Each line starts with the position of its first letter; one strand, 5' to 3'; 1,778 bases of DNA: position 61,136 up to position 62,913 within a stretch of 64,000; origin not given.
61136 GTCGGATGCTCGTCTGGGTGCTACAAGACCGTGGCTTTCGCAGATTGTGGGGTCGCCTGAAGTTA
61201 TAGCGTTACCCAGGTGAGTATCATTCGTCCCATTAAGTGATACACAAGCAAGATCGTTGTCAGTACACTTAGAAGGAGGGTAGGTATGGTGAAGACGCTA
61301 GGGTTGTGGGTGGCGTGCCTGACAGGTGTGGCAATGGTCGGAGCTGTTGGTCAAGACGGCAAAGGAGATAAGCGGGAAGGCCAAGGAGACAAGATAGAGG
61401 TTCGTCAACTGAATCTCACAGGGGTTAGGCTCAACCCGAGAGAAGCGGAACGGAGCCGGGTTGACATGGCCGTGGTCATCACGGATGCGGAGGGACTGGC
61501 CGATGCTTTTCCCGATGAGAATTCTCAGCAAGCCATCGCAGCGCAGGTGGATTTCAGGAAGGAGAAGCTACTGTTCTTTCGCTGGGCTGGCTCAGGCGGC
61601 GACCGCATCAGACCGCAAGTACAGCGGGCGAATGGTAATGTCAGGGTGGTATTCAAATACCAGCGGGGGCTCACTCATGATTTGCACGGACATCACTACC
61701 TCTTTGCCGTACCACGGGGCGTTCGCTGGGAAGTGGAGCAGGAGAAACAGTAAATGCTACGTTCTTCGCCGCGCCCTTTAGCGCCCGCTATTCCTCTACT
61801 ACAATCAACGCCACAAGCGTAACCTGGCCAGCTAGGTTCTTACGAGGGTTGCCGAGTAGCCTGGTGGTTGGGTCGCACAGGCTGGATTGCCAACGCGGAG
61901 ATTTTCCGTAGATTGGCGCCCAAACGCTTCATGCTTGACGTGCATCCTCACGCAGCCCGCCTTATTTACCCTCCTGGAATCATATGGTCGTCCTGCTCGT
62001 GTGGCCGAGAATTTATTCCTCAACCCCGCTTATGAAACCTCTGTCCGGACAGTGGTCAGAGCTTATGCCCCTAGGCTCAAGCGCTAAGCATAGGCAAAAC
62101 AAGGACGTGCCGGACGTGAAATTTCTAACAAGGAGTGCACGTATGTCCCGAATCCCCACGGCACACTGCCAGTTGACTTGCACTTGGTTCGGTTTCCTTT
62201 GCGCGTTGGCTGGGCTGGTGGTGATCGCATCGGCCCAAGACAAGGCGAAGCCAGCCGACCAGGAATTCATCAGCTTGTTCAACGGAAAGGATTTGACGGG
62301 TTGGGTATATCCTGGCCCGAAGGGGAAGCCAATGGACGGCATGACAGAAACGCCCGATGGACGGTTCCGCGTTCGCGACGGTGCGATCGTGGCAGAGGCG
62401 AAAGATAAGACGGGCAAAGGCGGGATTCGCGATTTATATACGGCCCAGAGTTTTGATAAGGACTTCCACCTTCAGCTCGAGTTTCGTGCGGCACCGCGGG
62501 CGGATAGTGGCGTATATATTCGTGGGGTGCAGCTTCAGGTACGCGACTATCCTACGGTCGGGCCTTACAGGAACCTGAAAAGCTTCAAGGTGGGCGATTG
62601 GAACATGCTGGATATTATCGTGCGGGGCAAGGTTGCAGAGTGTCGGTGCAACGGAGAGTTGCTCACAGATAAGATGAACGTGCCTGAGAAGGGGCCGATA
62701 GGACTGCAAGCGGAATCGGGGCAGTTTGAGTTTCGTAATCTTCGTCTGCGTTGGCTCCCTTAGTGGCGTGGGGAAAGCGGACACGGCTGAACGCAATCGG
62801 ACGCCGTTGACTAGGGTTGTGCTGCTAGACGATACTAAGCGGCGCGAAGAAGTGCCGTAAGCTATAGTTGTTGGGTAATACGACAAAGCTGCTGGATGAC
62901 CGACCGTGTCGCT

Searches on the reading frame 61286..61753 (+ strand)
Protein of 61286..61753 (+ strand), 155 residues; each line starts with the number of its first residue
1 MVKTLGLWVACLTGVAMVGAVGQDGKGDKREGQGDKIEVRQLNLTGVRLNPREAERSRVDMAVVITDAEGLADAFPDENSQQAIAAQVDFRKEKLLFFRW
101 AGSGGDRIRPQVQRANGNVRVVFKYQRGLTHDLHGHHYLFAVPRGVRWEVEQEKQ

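Call 10: search_protein_families(library=pfam, proteins=[window:61286-61753:+], max_evalue=0.01)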
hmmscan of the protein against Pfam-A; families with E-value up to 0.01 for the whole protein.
window:61286-61753:+ (155 aa): 0 families

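Call 38: find_homologous_proteins(query=window:61286-61750:+, max_evalue=0.001)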
Query window:61286-61750:+ (155 aa): 4 proteins with E <= 0.001 among 37 candidates.
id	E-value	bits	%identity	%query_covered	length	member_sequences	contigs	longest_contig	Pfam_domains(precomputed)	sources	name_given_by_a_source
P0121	1.8e-98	345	100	100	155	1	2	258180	-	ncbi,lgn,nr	ncbi:MAG: hypothetical protein RMI91_12555 [Gemmatales bacterium]|nr:hypothetical protein [Gemmatale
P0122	9.7e-47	177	61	93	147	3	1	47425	-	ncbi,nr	ncbi:MAG: hypothetical protein RMJ82_04595 [Gemmatales bacterium]|nr:hypothetical protein [Gemmatale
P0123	2.1e-41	159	58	87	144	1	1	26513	-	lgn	-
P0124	5.5e-37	145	60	76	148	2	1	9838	-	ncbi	-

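Call 39: find_encoding_contigs(protein=P0122, flank=7000, max_places=2)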
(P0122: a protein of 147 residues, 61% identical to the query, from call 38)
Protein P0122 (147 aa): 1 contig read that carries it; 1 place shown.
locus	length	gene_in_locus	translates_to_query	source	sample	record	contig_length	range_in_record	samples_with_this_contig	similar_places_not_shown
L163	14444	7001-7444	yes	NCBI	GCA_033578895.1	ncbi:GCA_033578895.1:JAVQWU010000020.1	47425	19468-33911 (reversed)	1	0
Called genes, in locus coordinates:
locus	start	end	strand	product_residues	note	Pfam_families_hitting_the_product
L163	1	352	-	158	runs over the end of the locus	PF00472:RF-1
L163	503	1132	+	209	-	PF13085:Fer2_3 (faint), PF01799:Fer2_2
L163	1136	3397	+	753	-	PF01315:Ald_Xan_dh_C, PF02738:MoCoBD_1, PF20256:MoCoBD_2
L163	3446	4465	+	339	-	PF00941:FAD_binding_5, PF03450:CO_deh_flav_C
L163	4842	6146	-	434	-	PF07394:DUF1501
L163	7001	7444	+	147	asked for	-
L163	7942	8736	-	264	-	PF01113:DapB_N, PF05173:DapB_C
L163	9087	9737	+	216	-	PF02245:Pur_DNA_glyco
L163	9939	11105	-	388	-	PF10282:Lactonase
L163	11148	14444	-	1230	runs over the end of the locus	PF08471:Ribonuc_red_2_N, PF02867:Ribonuc_red_lgC, PF12637:TSCPD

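Call 40: find_encoding_contigs(protein=P0123, flank=7000, max_places=2)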
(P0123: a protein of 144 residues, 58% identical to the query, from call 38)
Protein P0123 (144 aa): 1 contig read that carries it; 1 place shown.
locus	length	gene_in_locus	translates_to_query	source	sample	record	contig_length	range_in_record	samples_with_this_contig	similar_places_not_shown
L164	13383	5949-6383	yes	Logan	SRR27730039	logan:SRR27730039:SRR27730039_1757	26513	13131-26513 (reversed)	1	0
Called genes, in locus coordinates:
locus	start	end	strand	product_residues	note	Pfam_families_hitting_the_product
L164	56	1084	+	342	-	PF13243:SQHop_cyclase_C (weak)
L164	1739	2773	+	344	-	-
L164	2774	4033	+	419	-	-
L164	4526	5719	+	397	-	PF01950:FBPase_3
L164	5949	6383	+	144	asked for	-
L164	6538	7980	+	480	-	PF17767:NAPRTase_N, PF04095:NAPRTase, PF17956:NAPRTase_C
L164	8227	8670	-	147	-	PF00571:CBS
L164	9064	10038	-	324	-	PF02775:TPP_enzyme_C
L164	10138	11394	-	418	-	PF01855:POR_N, PF17147:PFOR_II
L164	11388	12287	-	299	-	PF01558:POR, PF13187:Fer4_9 (weak), PF00037:Fer4 (weak), PF12837:Fer4_6 (faint), PF13237:Fer4_10 (weak), PF14697:Fer4_21, PF12838:Fer4_7 (weak)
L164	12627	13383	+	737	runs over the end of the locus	PF02629:CoA_binding, PF13380:CoA_binding_2, PF13607:Succ_CoA_lig, PF19045:Ligase_CoA_2, PF13549:ATP-grasp_5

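Call 41: find_encoding_contigs(protein=P0124, flank=7000, max_places=2)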
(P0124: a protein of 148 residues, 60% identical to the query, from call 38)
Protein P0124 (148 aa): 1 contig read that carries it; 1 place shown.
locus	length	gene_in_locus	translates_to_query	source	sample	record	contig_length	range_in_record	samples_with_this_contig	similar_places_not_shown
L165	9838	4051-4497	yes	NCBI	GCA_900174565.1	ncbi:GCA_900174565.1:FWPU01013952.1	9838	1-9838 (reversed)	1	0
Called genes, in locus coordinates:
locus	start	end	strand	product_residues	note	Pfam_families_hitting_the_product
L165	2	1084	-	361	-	?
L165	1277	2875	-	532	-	PF07583:PSCyt2, PF07587:PSD1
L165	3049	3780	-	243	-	-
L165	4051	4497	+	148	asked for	-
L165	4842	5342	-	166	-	PF00588:SpoU_methylase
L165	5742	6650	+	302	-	PF00460:Flg_bb_rod, PF22692:LlgE_F_G_D1, PF06429:Flg_bbr_C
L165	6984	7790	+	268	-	PF00460:Flg_bb_rod, PF22692:LlgE_F_G_D1, PF06429:Flg_bbr_C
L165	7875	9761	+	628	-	PF08666:SAF (weak), PF02107:FlgH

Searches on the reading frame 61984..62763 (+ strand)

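Call 10: search_protein_families(library=pfam, proteins=[window:61984-62763:+], max_evalue=0.01)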
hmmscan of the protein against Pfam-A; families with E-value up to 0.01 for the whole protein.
window:61984-62763:+ (259 aa): 1 family
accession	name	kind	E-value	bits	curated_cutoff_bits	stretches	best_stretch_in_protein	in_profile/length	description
PF06439.18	3keto-disac_hyd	-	1.8e-28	100.3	26.8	1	94-256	1-187/187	3-keto-disaccharide hydrolase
